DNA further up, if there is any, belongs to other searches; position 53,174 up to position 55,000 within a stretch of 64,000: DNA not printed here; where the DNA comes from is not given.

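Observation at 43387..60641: Exopolysaccharide locus whose gene set matches the exosortase/PEP-CTERM-associated module (ligase-ACP-AsnB-deacetylase-GT4x2 + sugar transferase + Wza-like + PEP-CTERM protein)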

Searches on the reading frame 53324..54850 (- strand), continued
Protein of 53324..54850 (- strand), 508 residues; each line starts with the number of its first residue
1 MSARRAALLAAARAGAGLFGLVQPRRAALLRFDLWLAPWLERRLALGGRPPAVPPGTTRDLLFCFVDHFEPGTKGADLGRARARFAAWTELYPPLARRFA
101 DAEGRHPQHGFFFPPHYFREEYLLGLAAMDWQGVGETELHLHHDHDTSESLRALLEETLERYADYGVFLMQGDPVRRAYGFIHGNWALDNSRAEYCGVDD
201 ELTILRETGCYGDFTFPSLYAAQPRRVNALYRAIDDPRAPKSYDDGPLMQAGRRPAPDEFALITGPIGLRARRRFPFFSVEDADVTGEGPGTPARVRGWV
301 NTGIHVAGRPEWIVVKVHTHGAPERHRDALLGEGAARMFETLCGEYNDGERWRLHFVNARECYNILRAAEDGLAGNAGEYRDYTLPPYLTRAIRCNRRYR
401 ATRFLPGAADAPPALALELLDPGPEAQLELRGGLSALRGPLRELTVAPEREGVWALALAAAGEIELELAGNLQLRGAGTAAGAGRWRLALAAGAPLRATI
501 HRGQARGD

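Call 58: search_protein_families(library=ncbifam, proteins=[L028:4401-6314:-, L028:2721-4220:+, L028:2428-2661:+, L028:1774-2334:+, L055:3765-5273:-, L064:6657-7526:+, L064:5455-6591:+, L059:12732-14852:+, L010:3065-3964:-], max_evalue=0.000001)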
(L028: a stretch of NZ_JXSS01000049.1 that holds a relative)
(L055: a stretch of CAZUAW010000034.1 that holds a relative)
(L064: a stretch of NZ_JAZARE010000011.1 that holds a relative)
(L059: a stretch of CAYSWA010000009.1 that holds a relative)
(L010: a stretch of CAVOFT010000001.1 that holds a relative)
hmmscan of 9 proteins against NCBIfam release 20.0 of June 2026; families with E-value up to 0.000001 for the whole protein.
L028:4401-6314:- (638 aa): 9 families
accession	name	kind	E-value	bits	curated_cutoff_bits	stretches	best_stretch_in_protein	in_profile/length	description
TIGR01536.1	asn_synth_AEB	equivalog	1.5e-147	492.7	267.1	1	2-570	1-517/517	asparagine synthase (glutamine-hydrolyzing)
TIGR03108.1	eps_aminotran_1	hypoth_equivalog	4.9e-130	435.1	816.9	1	1-619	1-608/628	XrtA/PEP-CTERM system amidotransferase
TIGR03104.1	trio_amidotrans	equivalog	1.4e-107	360.4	570.1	2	1-387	1-386/589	N-acetylglutaminylglutamine amidotransferase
NF006949.0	PRK09431.1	equivalog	3.6e-100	336.1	499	3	1-173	1-173/554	asparagine synthase B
NF033535.1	lass_lactam_cya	exception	2.3e-72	244.5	525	2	1-394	1-393/668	lasso peptide isopeptide bond-forming cyclase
NF033561.1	macrolact_Ik_Al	subfamily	3.8e-25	88.5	300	1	114-379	74-332/561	albusnodin/ikarugamycin family macrolactam cyclase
NF001484.0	PRK00331.1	subfamily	2.5e-14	52.6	381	1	40-175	63-208/601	isomerizing glutamine--fructose-6-phosphate transaminase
TIGR01135.1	glmS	equivalog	5.1e-14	51.7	418.05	1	40-175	62-207/607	glutamine--fructose-6-phosphate transaminase (isomerizing)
TIGR01134.1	purF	equivalog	6.2e-13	48.9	350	1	46-167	68-201/432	amidophosphoribosyltransferase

L028:2721-4220:+ (500 aa): 106 families (the best 25 are shown)
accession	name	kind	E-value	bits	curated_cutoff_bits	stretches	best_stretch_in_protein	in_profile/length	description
TIGR03098.1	ligase_PEP_1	hypoth_equivalog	2.1e-138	462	592.35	1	2-498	14-517/517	acyl-CoA ligase (AMP-forming), exosortase A system-associated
NF004837.0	PRK06187.1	subfamily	2e-113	379.5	476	1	1-498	21-521/531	long-chain-fatty-acid--CoA ligase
NF006182.0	PRK08316.1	subfamily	1.2e-93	314.4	663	1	1-495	24-513/523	fatty acyl-CoA synthetase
NF006181.0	PRK08314.1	subfamily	7.6e-87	291.8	705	1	1-498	37-553/563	long-chain-fatty-acid--CoA ligase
TIGR01733.1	AA-adenyl-dom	subfamily_domain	1.2e-80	271.3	317.4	1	15-431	1-409/409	amino acid adenylation domain-containing protein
NF005801.1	PRK07656.1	equivalog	9e-79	265.4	657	1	1-495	14-499/500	FadD3 family acyl-CoA ligase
NF005857.1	PRK07786.1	exception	1.4e-76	258.1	733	1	2-495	23-508/513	fatty-acid--CoA ligase FadD5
NF005702.0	PRK07514.1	subfamily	1e-74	251.7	558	1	11-497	27-498/506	malonyl-CoA synthase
NF004808.0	PRK06155.1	equivalog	5.3e-72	242.8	722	1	2-497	35-520/542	ATP-dependent acyl-CoA ligase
NF005307.0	PRK06839.1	equivalog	6.7e-71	239.4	748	1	1-496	15-490/496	o-succinylbenzoate--CoA ligase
TIGR02262.1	benz_CoA_lig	subfamily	8.5e-71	239.2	375.25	1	3-496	20-506/508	benzoate-CoA ligase family protein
NF003313.0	PRK04319.1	equivalog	4.3e-70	236.5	729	1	11-497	72-559/574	acetate--CoA ligase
NF006523.0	PRK08974.1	equivalog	8.9e-70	235.4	884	2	149-499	206-553/561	long-chain-fatty-acid--CoA ligase FadD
NF004822.0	PRK06178.1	equivalog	1.6e-69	235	782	1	2-499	51-567/571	acyl-CoA synthetase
NF004511.1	PRK05852.1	equivalog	5.3e-69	233.2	650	1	2-497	13-502/505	FadD7 family fatty acid--CoA ligase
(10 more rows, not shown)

L028:2428-2661:+ (78 aa): 2 families
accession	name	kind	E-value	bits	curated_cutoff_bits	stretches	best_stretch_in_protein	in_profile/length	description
NF052616.1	ACP_for_OlsHI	equivalog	1.8e-10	41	130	1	3-76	7-80/83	ornithine lipid biosynthesis acyl carrier protein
NF058660.1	cispen_ACP_AmcB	equivalog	2.9e-10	40.2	80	1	16-76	18-78/80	cispentacin biosynthesis acyl carrier protein AmcB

L028:1774-2334:+ (187 aa): 10 families
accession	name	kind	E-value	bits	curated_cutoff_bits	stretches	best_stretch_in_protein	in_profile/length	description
TIGR03013.1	EpsB_2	subfamily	1.1e-98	331.3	393.35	1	3-187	254-437/443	TIGR03013 family XrtA/PEP-CTERM system glycosyltransferase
TIGR03025.1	EPS_sugtrans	subfamily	4e-87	293.3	295.55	1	2-187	256-439/445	exopolysaccharide biosynthesis polyprenyl glycosylphosphotransferase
TIGR03023.1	WcaJ_sugtrans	equivalog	9.8e-75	252.5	410.75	1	2-186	261-446/453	undecaprenyl-phosphate glucose phosphotransferase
TIGR03022.1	WbaP_sugtrans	subfamily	3.5e-52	178.2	403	1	2-187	257-450/456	undecaprenyl-phosphate galactose phosphotransferase WbaP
NF050817.1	PolSacchBiosHfsE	equivalog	3.1e-49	168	750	1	3-186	271-459/467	polysaccharide biosynthesis protein HfsE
NF007518.0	PRK10124.1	equivalog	4.2e-46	157.6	684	1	1-183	271-454/464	undecaprenyl-phosphate glucose phosphotransferase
NF041877.1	EPS_EpsZ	equivalog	1.5e-39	136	800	1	4-187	266-453/459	exopolysaccharide biosynthesis polyisoprenyl-phosphate hexose-1-phosphate transferase EpsZ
NF052601.1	undeca_RfbP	equivalog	2.5e-39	135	330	1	2-187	43-236/244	undecaprenyl-phosphate galactose phosphotransferase family protein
NF011751.0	PRK15204.1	equivalog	2.6e-32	112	907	1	1-187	277-470/476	undecaprenyl-phosphate galactose phosphotransferase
NF045514.1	glycotran_HepC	equivalog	1.9e-25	89.4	140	1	3-113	116-211/220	heterocyst development glycosyltransferase HepC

L055:3765-5273:- (503 aa): 106 families (the best 25 are shown)
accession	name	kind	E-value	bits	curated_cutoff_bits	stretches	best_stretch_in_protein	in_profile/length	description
TIGR03098.1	ligase_PEP_1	hypoth_equivalog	9.3e-138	459.9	592.35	1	2-500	6-515/517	acyl-CoA ligase (AMP-forming), exosortase A system-associated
NF004837.0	PRK06187.1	subfamily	1.4e-104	350.3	476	1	2-499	14-518/531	long-chain-fatty-acid--CoA ligase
NF006182.0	PRK08316.1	subfamily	9.5e-94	314.7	663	1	2-494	17-508/523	fatty acyl-CoA synthetase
NF006181.0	PRK08314.1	subfamily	1e-84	284.9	705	2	125-494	179-545/563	long-chain-fatty-acid--CoA ligase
TIGR01733.1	AA-adenyl-dom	subfamily_domain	1.2e-82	277.9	317.4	1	23-434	1-408/409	amino acid adenylation domain-containing protein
NF052269.1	Staph_lig_FadD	equivalog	5.1e-76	256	650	1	9-500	13-490/499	long-chain-fatty-acid--CoA ligase FadD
NF006523.0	PRK08974.1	equivalog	2.3e-74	250.5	884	2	151-499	205-549/561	long-chain-fatty-acid--CoA ligase FadD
NF005801.1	PRK07656.1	equivalog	5.1e-74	249.7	657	1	2-494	7-494/500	FadD3 family acyl-CoA ligase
NF009233.0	PRK12583.1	subfamily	1.4e-72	244.9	832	2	153-498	202-545/558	fatty acid CoA ligase family protein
NF005463.0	PRK07059.1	subfamily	2.7e-72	244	869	2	130-499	182-552/557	long-chain-fatty-acid--CoA ligase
NF006442.0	PRK08751.1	equivalog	1.1e-71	242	1023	2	132-499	188-554/560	long-chain fatty acid--CoA ligase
NF005307.0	PRK06839.1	equivalog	2e-69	234.6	748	1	5-500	11-490/496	o-succinylbenzoate--CoA ligase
NF005220.0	PRK06710.1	equivalog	9.8e-69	231.9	1116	2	151-497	205-547/563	long-chain-fatty-acid--CoA ligase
NF004758.0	PRK06087.1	equivalog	1.2e-68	231.8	736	1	4-498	32-530/548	medium-chain fatty-acid--CoA ligase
NF052580.1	Str24CoAsynCasG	equivalog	6.9e-68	229.3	750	1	5-500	49-547/548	steroid-24-oyl-CoA synthetase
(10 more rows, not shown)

L064:6657-7526:+ (290 aa): 6 families
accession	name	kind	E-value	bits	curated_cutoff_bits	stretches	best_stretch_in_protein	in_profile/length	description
TIGR03006.1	pepcterm_polyde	equivalog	1.8e-12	46.9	276.2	1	63-205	37-179/272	XrtA system polysaccharide deacetylase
TIGR02764.1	spore_ybaN_pdaB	equivalog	3.3e-12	46.6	237.4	1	45-174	6-122/191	polysaccharide deacetylase family sporulation protein PdaB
NF045821.1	PgAcgDacpgdA1_Bac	equivalog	8e-11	41.3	400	1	43-155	86-187/282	peptidoglycan-N-acetylglucosamine deacetylase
TIGR04243.1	nodulat_NodB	equivalog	1.6e-10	40.8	240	1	46-130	3-85/197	chitooligosaccharide deacetylase NodB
TIGR02873.1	spore_ylxY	hypoth_equivalog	5.7e-10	38.9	391.5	1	45-121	85-159/268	probable sporulation protein, polysaccharide deacetylase family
TIGR02884.1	spore_pdaA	equivalog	7.5e-07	29.1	298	0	43-174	35-154/224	delta-lactam-biosynthetic de-N-acetylase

L064:5455-6591:+ (379 aa): 19 families
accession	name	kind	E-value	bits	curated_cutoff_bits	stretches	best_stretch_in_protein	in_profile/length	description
TIGR04063.1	stp3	hypoth_equivalog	2.7e-37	128.6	442.05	1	112-378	107-383/397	TIGR04063 family PEP-CTERM/XrtA system glycosyltransferase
TIGR03999.1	thiol_BshA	equivalog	1.6e-24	86.6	273.7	1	159-373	145-356/375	N-acetyl-alpha-D-glucosaminyl L-malate synthase BshA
TIGR03088.1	stp2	hypoth_equivalog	4.2e-22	78.7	409.05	1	160-374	138-357/374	TIGR03088 family PEP-CTERM/XrtA system glycosyltransferase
TIGR04157.1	glyco_rSAM_CFB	subfamily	5.6e-17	61.8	400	1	155-373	166-392/406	TIGR04157 family glycosyltransferase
TIGR03087.1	stp1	hypoth_equivalog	3.7e-16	59.3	316.65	1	164-378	178-385/397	TIGR03087 family PEP-CTERM/XrtA system glycosyltransferase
NF041876.1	EPS_EpsE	equivalog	4.8e-16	59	400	1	156-373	159-379/389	exopolysaccharide biosynthesis GT4 family glycosyltransferase EpsE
TIGR03449.1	mycothiol_MshA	equivalog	1.1e-15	57.4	462.5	1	93-368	97-382/406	D-inositol-3-phosphate glycosyltransferase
TIGR04047.1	MSMEG_0565_glyc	hypoth_equivalog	1.2e-13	51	259.85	1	156-376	136-360/373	MSMEG_0565 family glycosyltransferase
NF038298.1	EPS_HpsO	equivalog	2.4e-13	49.6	575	1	192-372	179-369/388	hormogonium polysaccharide biosynthesis glycosyltransferase HpsO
NF047684.1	TeichurnBiosyTuaC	equivalog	8.5e-13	48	550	1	157-375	163-374/391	teichuronic acid biosynthesis protein TuaC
NF053787.1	GlcN_PG_synth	equivalog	3.5e-11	42.6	480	1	136-376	120-345/361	N-acetylglucosaminyl phosphatidylglycerol synthase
TIGR02149.1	glgA_Coryne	subfamily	1.4e-10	40.9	302.4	1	110-376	95-376/391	glycogen synthase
NF038295.1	EPS_HpsP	equivalog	1.4e-10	40.7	550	1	111-376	107-373/388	hormogonium polysaccharide biosynthesis glycosyltransferase HpsP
NF047676.1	TeichurnBiosyTuaH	equivalog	2.6e-09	36.5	550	1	157-376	157-373/384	teichuronic acid biosynthesis protein TuaH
NF007396.0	PRK09922.1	equivalog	3.3e-09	36.1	385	1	160-359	137-330/361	lipopolysaccharide 1,6-galactosyltransferase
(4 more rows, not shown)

L059:12732-14852:+ (706 aa): 0 families

L010:3065-3964:- (300 aa): 0 families

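Call 81: search_protein_families(library=ncbifam, proteins=[L020:658-1635:+, L020:1617-2732:-, L020:2906-4225:+, L020:4084-5616:+, L020:7441-9858:+, L020:11109-12350:+, L020:12369-13670:+, L020:14570-15757:-, L020:16840-18096:-, L020:18394-20961:+], max_evalue=1e-10)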
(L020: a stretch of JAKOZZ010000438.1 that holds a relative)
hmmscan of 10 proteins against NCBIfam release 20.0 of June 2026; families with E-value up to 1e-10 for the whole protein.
L020:658-1635:+ (325 aa): 10 families
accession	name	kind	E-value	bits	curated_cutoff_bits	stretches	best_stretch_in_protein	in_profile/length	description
TIGR01099.1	galU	equivalog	1.6e-104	349.1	326.8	1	55-318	1-261/261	UTP--glucose-1-phosphate uridylyltransferase GalU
NF009928.0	PRK13389.1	equivalog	3.5e-78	262.8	548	1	53-325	6-282/302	UTP--glucose-1-phosphate uridylyltransferase GalU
NF007516.0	PRK10122.1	equivalog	3e-69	233.4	534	1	55-325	3-279/297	UTP--glucose-1-phosphate uridylyltransferase GalF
TIGR01105.1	galF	equivalog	3.4e-64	216.9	659.2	1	55-325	3-279/297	GalU regulator GalF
TIGR03992.1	Arch_glmU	subfamily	6e-32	111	292.1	2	148-319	71-224/393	bifunctional sugar-1-phosphate nucleotidylyltransferase/acetyltransferase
TIGR01208.1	rmlA_long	equivalog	7.3e-31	107.3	320.25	1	57-319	1-231/353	glucose-1-phosphate thymidylyltransferase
NF041313.1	UDPGP_AglF_Halo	equivalog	1.8e-24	86.5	400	1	149-312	71-224/234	UTP--glucose-1-phosphate uridylyltransferase AglF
NF012024.0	PRK15480.1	equivalog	4.8e-16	58.7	588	0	153-288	80-204/292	glucose-1-phosphate thymidylyltransferase RfbA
TIGR01207.1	rmlA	equivalog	2.1e-15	56.6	360.65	0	149-292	72-204/286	glucose-1-phosphate thymidylyltransferase RfbA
NF041173.1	Sug_nt_acttase_Thmprot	equivalog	2.7e-13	49.6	600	0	57-145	2-94/405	bifunctional sugar-1-phosphate nucleotidylyltransferase/acetyltransferase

L020:1617-2732:- (371 aa): 0 families

L020:2906-4225:+ (439 aa): 7 families
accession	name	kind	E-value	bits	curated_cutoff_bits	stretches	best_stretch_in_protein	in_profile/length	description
NF047673.2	TeichurnBiosyTuaD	equivalog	7.8e-145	483.3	700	1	2-439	3-432/439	UDP-glucose 6-dehydrogenase TuaD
TIGR03026.1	NDP-sugDHase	subfamily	1.3e-134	449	189.8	1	1-419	1-413/413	nucleotide sugar dehydrogenase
NF041297.1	UDPGDh_AglM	equivalog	3.4e-111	372.2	670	1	1-423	1-419/429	UDP-glucose 6-dehydrogenase AglM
NF040825.1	UDPMaNacDH_Arch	equivalog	4.2e-52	177.4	750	1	1-438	1-415/418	UDP-N-acetyl-D-mannosamine dehydrogenase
NF008286.0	PRK11064.1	equivalog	3.7e-51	174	459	1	2-408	5-410/420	UDP-N-acetyl-D-mannosamine dehydrogenase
NF011631.0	PRK15057.1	equivalog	9.8e-40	136.8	757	1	1-362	1-343/388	UDP-glucose 6-dehydrogenase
NF011729.0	PRK15182.1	equivalog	1.6e-17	63.4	592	1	2-406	8-400/425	Vi polysaccharide biosynthesis UDP-N-acetylglucosamine C-6 dehydrogenase TviB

L020:4084-5616:+ (510 aa): 0 families

L020:7441-9858:+ (805 aa): 12 families
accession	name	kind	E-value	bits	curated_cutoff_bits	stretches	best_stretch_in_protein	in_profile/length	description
TIGR03088.1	stp2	hypoth_equivalog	3e-65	220.7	409.05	1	422-801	3-371/374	TIGR03088 family PEP-CTERM/XrtA system glycosyltransferase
NF041876.1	EPS_EpsE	equivalog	6.6e-26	91.5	400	1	581-783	190-376/389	exopolysaccharide biosynthesis GT4 family glycosyltransferase EpsE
TIGR03999.1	thiol_BshA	equivalog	1.1e-25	90.4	273.7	1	659-802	229-372/375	N-acetyl-alpha-D-glucosaminyl L-malate synthase BshA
TIGR04063.1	stp3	hypoth_equivalog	8.4e-18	64.4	442.05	1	489-801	81-393/397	TIGR04063 family PEP-CTERM/XrtA system glycosyltransferase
TIGR02149.1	glgA_Coryne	subfamily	8.9e-18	64.6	302.4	1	548-796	139-383/391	glycogen synthase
NF038011.1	PelF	equivalog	5e-17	62.1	100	1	547-800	251-489/489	GT4 family glycosyltransferase PelF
NF011726.0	PRK15179.1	equivalog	8.8e-17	60.6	733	1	660-800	549-691/694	Vi polysaccharide biosynthesis protein TviE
TIGR04047.1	MSMEG_0565_glyc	hypoth_equivalog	2.2e-14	53.3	259.85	1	440-779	19-351/373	MSMEG_0565 family glycosyltransferase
TIGR03449.1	mycothiol_MshA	equivalog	2.2e-13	49.9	462.5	1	576-785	187-386/406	D-inositol-3-phosphate glycosyltransferase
NF050063.1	ProtGlycPglJ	equivalog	2.8e-13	49.8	500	1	575-766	166-330/363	N-acetylgalactosamine-N,N'-diacetylbacillosaminyl-diphospho-undecaprenol 4-alpha-N-acetylgalactosaminyltransferase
NF038229.1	Glyco4_Geo_Pelo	equivalog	5.9e-12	45.3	400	1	694-801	229-334/338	GPMC system family 4 glycosyltransferase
NF012034.0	PRK15490.1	equivalog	8.5e-11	41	813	0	658-763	428-533/578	Vi polysaccharide biosynthesis glycosyltransferase TviE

L020:11109-12350:+ (413 aa): 11 families
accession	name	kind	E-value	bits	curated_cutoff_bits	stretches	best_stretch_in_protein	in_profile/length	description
TIGR04063.1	stp3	hypoth_equivalog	6.9e-38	130.6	442.05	1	94-387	83-387/397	TIGR04063 family PEP-CTERM/XrtA system glycosyltransferase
NF007640.0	PRK10307.1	subfamily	8.7e-18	64.4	276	1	144-372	153-384/411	WcaI family glycosyltransferase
NF041876.1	EPS_EpsE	equivalog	1.3e-14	54.2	400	1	169-387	168-388/389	exopolysaccharide biosynthesis GT4 family glycosyltransferase EpsE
TIGR03449.1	mycothiol_MshA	equivalog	1.7e-14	53.5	462.5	1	96-391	95-399/406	D-inositol-3-phosphate glycosyltransferase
TIGR03088.1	stp2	hypoth_equivalog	7.1e-14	51.6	409.05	1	181-383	156-361/374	TIGR03088 family PEP-CTERM/XrtA system glycosyltransferase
NF038298.1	EPS_HpsO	equivalog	5.1e-13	48.6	575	1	202-390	185-382/388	hormogonium polysaccharide biosynthesis glycosyltransferase HpsO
TIGR04157.1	glyco_rSAM_CFB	subfamily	1.4e-12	47.3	400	1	156-349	163-355/406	TIGR04157 family glycosyltransferase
NF041879.1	EPS_EpsH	equivalog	3.2e-12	45.9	800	1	92-390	104-411/431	exopolysaccharide biosynthesis glycosyltransferase EpsH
TIGR04047.1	MSMEG_0565_glyc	hypoth_equivalog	6e-12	45.3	259.85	0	208-390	184-369/373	MSMEG_0565 family glycosyltransferase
NF047684.1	TeichurnBiosyTuaC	equivalog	2.6e-11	43.1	550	0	208-389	209-383/391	teichuronic acid biosynthesis protein TuaC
TIGR03999.1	thiol_BshA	equivalog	4.2e-11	42.4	273.7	1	89-380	70-358/375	N-acetyl-alpha-D-glucosaminyl L-malate synthase BshA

L020:12369-13670:+ (433 aa): 0 families

L020:14570-15757:- (395 aa): 0 families

L020:16840-18096:- (418 aa): 15 families
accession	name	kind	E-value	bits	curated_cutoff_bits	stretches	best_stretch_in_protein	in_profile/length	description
TIGR03999.1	thiol_BshA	equivalog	4.1e-36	124.7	273.7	1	109-416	67-374/375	N-acetyl-alpha-D-glucosaminyl L-malate synthase BshA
TIGR03449.1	mycothiol_MshA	equivalog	7.7e-33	114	462.5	1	183-416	168-404/406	D-inositol-3-phosphate glycosyltransferase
TIGR03088.1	stp2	hypoth_equivalog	1.2e-29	103.6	409.05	1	183-415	140-373/374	TIGR03088 family PEP-CTERM/XrtA system glycosyltransferase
NF053787.1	GlcN_PG_synth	equivalog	9.7e-26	90.4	480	1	202-416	163-360/361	N-acetylglucosaminyl phosphatidylglycerol synthase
NF041876.1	EPS_EpsE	equivalog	1e-22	81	400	1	107-406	94-387/389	exopolysaccharide biosynthesis GT4 family glycosyltransferase EpsE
TIGR04063.1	stp3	hypoth_equivalog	4e-21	75.4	442.05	1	178-416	156-396/397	TIGR04063 family PEP-CTERM/XrtA system glycosyltransferase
TIGR02149.1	glgA_Coryne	subfamily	2.6e-18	66.3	302.4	1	189-415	158-390/391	glycogen synthase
NF038011.1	PelF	equivalog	1.6e-17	63.7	100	1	200-412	277-489/489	GT4 family glycosyltransferase PelF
TIGR04047.1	MSMEG_0565_glyc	hypoth_equivalog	1.8e-17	63.5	259.85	1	118-413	79-372/373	MSMEG_0565 family glycosyltransferase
NF047684.1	TeichurnBiosyTuaC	equivalog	1.2e-16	60.6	550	1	123-416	105-390/391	teichuronic acid biosynthesis protein TuaC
NF038298.1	EPS_HpsO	equivalog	5.3e-16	58.4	575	0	324-416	298-388/388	hormogonium polysaccharide biosynthesis glycosyltransferase HpsO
NF011726.0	PRK15179.1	equivalog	1.8e-14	53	733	1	170-406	449-685/694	Vi polysaccharide biosynthesis protein TviE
TIGR02095.1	glgA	subfamily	1.5e-13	50.3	328.45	1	224-415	279-477/477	glycogen/starch synthase, ADP-glucose type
NF001901.0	PRK00654.1-5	equivalog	2.3e-11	42.9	649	1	227-417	305-493/502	glycogen synthase GlgA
TIGR02472.1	sucr_P_syn_N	equivalog_domain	6.2e-11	41.8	576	0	321-410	347-436/439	sucrose-phosphate synthase, putative, glycosyltransferase domain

L020:18394-20961:+ (855 aa): 0 families
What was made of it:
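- On XrtA/PEP-CTERM (type 1) EPS gene set: GT4s inside a true XrtA locus (L020) also fail these cut-offs (call 81), so this test is weak.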
